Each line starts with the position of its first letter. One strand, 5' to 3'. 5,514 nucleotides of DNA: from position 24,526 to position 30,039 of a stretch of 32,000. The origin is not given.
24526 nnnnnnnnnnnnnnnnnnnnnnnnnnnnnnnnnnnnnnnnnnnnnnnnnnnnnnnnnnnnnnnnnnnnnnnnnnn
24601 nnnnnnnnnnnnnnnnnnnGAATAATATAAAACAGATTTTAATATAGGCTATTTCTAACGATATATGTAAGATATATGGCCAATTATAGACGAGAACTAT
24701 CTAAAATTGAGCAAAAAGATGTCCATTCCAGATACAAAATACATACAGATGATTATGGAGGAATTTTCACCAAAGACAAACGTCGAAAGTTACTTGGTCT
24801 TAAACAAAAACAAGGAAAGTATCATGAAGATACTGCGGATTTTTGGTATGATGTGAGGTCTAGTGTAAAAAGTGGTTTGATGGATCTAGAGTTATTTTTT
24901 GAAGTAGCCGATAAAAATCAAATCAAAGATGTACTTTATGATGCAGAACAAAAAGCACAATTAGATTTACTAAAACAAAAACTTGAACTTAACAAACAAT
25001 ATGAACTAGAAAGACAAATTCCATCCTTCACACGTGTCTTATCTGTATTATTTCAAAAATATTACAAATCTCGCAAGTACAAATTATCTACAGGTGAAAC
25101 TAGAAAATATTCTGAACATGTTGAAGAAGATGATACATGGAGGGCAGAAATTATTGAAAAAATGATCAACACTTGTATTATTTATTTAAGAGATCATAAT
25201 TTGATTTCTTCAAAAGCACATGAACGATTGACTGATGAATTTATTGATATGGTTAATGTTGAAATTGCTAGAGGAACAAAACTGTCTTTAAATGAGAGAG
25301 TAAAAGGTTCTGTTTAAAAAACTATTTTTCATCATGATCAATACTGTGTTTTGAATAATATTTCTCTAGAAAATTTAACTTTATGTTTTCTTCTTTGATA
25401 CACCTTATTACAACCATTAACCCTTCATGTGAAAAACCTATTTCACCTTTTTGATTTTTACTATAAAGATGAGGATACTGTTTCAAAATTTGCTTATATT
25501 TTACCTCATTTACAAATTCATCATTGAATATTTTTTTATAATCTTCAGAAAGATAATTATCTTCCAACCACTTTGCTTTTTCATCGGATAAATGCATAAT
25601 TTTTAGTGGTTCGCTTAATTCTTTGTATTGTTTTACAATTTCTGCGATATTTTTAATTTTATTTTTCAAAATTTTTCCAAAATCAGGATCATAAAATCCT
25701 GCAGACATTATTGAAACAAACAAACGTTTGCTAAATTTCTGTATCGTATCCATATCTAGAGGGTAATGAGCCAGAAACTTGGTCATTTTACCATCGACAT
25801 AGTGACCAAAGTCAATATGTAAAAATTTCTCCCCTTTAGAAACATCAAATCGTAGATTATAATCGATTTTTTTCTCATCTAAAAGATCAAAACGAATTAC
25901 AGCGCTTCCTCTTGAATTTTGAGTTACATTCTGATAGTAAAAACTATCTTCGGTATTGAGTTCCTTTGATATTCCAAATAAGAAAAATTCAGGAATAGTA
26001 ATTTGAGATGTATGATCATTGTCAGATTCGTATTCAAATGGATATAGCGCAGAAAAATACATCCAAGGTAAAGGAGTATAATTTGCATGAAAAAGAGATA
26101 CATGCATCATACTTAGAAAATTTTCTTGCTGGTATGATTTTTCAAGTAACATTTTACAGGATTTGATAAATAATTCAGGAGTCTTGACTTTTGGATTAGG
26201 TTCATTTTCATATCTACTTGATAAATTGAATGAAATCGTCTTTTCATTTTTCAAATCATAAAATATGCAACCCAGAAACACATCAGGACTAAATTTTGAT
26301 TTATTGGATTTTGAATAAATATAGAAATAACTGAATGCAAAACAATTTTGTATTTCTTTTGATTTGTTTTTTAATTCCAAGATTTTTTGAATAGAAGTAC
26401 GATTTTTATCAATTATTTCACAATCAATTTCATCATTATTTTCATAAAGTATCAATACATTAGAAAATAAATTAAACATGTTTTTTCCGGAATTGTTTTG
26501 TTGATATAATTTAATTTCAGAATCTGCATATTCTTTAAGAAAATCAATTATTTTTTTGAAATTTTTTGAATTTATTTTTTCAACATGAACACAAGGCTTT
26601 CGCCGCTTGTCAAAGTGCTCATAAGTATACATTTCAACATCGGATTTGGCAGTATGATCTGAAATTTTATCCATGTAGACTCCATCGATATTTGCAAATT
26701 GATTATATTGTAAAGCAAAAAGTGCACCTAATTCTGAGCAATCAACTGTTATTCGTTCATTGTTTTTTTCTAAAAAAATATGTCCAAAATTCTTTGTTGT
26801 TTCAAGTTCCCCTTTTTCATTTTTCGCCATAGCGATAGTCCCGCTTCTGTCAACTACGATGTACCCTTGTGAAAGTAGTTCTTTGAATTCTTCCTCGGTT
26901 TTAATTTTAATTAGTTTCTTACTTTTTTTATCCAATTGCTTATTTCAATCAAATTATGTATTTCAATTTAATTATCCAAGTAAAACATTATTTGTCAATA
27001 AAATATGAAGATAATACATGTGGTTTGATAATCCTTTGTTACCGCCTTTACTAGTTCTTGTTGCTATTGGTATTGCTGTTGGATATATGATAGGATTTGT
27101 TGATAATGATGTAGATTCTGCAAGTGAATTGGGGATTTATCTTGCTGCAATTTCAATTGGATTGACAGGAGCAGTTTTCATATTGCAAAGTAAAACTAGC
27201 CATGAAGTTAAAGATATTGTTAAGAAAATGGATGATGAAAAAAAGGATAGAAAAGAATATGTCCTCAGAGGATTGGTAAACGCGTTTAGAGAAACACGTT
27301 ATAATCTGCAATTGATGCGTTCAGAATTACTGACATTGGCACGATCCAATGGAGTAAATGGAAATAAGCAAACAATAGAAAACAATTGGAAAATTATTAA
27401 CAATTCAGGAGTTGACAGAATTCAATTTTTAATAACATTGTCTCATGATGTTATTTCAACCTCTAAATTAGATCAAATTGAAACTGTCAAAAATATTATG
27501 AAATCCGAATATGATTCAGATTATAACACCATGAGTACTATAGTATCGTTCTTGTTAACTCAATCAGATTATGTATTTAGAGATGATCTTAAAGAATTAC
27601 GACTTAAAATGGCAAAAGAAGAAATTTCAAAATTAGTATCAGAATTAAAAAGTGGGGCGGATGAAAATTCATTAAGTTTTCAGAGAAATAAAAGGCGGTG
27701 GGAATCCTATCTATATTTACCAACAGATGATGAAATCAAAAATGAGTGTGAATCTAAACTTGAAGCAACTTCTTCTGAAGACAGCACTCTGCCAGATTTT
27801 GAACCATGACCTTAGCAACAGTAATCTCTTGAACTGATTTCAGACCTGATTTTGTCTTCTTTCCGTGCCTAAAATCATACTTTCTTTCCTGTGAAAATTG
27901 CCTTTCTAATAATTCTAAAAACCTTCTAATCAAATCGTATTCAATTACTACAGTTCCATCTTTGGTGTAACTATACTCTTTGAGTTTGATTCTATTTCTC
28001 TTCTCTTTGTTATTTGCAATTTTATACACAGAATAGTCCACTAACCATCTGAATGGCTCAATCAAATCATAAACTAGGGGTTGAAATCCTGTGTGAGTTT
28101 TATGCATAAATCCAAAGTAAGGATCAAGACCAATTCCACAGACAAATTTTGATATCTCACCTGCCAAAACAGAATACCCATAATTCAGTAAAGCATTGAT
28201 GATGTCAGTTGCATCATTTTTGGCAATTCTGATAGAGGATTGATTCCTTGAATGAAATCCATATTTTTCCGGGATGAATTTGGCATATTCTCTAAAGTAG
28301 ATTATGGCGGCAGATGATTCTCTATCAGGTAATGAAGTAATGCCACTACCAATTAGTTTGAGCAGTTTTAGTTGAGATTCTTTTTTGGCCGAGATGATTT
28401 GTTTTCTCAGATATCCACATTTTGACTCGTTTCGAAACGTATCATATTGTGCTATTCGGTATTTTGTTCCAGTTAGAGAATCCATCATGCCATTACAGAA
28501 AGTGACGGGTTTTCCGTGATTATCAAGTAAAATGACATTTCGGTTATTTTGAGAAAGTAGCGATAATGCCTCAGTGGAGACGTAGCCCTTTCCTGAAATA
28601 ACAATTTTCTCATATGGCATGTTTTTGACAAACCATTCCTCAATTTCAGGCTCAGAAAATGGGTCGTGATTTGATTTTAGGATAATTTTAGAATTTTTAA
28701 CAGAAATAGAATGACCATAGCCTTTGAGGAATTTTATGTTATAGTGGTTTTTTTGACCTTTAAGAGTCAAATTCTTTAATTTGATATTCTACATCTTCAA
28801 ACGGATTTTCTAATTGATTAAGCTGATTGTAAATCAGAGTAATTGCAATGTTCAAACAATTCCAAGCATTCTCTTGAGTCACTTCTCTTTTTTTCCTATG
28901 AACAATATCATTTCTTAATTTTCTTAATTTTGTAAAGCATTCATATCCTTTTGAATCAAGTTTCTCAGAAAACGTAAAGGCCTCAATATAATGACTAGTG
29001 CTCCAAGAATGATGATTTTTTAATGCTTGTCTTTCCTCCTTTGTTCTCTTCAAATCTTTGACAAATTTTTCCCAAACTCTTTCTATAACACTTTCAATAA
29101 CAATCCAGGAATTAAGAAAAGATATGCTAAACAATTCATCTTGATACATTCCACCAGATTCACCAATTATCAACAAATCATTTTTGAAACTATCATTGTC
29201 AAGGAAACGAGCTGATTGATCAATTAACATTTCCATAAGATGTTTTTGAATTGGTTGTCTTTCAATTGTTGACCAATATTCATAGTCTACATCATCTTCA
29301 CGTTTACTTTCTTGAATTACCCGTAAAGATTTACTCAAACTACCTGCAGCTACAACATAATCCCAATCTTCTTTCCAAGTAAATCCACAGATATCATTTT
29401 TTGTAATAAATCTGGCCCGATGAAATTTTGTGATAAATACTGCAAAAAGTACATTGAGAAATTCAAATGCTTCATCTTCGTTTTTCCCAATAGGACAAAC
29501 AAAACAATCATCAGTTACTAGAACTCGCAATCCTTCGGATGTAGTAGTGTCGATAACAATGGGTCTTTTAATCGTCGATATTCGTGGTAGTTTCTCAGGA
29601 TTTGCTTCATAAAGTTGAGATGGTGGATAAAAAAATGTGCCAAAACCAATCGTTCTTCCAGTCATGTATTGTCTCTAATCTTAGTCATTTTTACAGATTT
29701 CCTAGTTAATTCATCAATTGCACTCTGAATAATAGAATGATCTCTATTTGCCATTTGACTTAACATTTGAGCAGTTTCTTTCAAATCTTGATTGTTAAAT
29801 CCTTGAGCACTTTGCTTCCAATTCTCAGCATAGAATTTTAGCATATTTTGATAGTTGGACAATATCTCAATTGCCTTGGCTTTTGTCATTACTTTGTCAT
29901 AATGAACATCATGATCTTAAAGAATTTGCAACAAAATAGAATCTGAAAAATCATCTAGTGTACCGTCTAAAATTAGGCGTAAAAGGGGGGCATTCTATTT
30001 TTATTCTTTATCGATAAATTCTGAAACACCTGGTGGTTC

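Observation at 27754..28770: Solo Cas1 with an intact catalytic signature but no adaptation partner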

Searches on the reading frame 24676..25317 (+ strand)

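Call 6: search_protein_families(library=pfam, proteins=[window:24676-25317:+], max_evalue=0.01)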
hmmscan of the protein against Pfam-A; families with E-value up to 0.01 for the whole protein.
window:24676-25317:+ (213 aa): 0 families

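Call 46: search_protein_families(library=padloc, proteins=[window:24676-25317:+], max_evalue=0.01)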
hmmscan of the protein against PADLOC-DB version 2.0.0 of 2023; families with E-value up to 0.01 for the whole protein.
window:24676-25317:+ (213 aa): 1 family
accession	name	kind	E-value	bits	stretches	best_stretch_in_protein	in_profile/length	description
PDLC01680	Cas13-ApeA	-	0.001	17.1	1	79-161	73-150/175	Cas13-ApeA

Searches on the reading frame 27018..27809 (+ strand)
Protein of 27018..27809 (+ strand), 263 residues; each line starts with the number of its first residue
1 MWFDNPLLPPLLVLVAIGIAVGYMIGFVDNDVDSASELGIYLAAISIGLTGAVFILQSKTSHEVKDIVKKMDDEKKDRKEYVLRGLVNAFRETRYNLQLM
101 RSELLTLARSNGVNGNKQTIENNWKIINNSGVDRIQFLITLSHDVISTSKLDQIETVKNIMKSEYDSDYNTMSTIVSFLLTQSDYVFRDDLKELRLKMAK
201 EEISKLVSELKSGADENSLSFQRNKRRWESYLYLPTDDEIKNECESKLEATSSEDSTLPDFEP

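Call 4: search_protein_families(library=pfam, proteins=[window:27018-27809:+], max_evalue=0.01)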
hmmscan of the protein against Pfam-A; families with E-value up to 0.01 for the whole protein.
window:27018-27809:+ (263 aa): 0 families

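Call 46: search_protein_families(library=padloc, proteins=[window:27018-27809:+], max_evalue=0.01)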
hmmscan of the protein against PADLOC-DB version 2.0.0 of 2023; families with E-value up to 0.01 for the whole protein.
window:27018-27809:+ (263 aa): 0 families

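Call 55: search_protein_families(library=ncbifam, proteins=[window:27018-27809:+], max_evalue=0.01)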
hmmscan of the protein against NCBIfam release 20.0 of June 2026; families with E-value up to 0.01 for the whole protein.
window:27018-27809:+ (263 aa): 0 families

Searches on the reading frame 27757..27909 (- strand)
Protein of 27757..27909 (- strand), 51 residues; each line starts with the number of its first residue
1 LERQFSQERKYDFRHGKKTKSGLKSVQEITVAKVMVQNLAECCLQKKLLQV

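Call 41: search_protein_families(library=pfam, proteins=[window:27757-27909:-], max_evalue=10)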
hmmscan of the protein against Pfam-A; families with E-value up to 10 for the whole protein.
seq(51 aa): 0 families

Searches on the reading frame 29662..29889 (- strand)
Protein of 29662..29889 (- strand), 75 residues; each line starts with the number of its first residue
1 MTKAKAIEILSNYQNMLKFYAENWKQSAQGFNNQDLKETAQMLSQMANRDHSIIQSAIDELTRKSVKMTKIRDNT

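Call 4: search_protein_families(library=pfam, proteins=[window:29662-29889:-], max_evalue=0.01)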
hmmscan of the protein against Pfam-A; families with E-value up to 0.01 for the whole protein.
window:29662-29889:- (75 aa): 1 family
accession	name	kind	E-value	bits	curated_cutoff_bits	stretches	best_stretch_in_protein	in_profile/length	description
PF09681.16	Phage_rep_org_N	-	0.0098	16.3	23.3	0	17-74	31-88/121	N-terminal phage replisome organiser (Phage_rep_org_N)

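Call 46: search_protein_families(library=padloc, proteins=[window:29662-29889:-], max_evalue=0.01)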
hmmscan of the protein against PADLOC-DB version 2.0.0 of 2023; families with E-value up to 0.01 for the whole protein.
window:29662-29889:- (75 aa): 0 families

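Call 55: search_protein_families(library=ncbifam, proteins=[window:29662-29889:-], max_evalue=0.01)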
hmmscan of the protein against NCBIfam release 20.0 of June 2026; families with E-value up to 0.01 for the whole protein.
window:29662-29889:- (75 aa): 1 family
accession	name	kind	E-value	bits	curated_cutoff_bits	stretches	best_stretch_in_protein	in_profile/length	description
NF010697.0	PRK14097.1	equivalog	0.0036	15.9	443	1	3-55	263-315/448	glucose-6-phosphate isomerase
